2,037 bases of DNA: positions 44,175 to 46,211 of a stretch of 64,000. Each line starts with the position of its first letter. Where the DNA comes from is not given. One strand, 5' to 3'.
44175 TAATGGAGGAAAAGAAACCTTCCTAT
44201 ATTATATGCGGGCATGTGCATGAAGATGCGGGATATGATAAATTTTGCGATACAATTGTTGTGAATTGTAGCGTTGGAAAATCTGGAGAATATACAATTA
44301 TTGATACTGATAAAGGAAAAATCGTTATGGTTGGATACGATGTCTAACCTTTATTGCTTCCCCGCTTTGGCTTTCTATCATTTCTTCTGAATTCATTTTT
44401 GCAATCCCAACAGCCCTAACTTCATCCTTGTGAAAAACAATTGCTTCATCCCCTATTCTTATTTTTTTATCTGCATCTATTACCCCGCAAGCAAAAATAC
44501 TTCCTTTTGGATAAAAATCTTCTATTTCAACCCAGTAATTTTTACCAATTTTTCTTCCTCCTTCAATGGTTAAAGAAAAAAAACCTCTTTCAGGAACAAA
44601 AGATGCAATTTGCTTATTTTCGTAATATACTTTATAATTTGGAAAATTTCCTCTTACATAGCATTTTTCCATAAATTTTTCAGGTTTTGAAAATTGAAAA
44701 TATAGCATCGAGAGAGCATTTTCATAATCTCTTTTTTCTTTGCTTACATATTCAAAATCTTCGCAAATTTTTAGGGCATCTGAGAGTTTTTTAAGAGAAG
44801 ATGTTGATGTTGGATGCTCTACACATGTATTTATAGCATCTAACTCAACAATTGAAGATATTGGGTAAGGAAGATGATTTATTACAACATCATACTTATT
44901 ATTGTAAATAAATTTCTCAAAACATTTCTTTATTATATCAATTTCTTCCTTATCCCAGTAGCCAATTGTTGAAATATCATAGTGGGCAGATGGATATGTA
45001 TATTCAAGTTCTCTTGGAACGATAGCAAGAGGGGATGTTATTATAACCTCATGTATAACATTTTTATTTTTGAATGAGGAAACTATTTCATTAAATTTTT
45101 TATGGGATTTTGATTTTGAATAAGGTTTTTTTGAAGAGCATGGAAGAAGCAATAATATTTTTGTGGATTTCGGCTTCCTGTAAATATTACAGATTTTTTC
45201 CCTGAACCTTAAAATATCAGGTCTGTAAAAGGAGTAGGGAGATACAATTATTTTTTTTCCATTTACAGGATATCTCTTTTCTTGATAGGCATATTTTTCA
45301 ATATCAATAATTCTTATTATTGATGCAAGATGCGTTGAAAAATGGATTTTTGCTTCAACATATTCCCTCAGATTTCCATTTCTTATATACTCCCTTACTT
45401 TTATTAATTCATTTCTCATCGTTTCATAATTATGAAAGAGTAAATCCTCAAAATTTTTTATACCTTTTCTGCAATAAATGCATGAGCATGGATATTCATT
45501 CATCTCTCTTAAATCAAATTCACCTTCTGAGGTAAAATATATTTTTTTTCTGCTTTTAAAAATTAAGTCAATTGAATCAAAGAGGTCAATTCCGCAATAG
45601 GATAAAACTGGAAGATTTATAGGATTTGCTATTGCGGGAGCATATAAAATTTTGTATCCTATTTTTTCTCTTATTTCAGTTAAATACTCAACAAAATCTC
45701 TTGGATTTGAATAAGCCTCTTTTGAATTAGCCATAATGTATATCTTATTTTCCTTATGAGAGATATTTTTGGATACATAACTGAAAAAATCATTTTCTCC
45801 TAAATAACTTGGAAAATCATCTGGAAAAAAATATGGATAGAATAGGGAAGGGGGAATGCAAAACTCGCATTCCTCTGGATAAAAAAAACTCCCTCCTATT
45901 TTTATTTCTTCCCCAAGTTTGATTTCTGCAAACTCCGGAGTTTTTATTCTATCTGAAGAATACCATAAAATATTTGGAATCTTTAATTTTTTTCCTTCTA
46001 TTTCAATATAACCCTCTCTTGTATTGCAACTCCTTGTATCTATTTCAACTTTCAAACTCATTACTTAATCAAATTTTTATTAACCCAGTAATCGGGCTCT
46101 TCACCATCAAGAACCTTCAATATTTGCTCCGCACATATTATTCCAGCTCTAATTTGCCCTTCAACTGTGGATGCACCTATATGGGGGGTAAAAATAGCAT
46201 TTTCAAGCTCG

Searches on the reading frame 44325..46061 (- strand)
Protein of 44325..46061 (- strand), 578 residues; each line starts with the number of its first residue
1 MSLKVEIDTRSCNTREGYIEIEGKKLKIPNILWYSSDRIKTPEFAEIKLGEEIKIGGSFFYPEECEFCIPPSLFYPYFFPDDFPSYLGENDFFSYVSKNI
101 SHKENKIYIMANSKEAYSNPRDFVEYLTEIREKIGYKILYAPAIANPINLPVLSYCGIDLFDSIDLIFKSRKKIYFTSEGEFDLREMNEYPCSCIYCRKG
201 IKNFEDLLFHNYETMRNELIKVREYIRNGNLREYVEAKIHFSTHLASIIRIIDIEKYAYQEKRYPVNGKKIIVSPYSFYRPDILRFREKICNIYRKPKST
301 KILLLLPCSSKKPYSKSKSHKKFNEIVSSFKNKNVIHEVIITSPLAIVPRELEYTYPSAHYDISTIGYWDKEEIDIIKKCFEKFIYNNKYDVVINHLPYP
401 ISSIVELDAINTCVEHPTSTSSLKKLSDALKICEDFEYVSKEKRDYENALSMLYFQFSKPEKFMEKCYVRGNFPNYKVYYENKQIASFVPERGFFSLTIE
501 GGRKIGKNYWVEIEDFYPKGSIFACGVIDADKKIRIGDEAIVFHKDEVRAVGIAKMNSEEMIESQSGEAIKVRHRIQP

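Call 72: search_protein_families(library=pfam, proteins=[window:44325-46061:-], max_evalue=0.00001)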
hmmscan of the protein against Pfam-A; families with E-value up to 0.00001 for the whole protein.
window:44325-46061:- (578 aa): 3 families
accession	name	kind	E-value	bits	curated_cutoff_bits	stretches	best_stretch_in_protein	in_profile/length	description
PF17884.7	DUF5591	-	1.1e-44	152.4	26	1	283-430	1-150/150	Domain of unknown function (DUF5591)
PF01702.25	TGT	-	1.1e-10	41.6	26.3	1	119-239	210-352/357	Queuine tRNA-ribosyltransferase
PF01472.26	PUA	-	1.2e-10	41.7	24.8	1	520-575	17-73/74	PUA domain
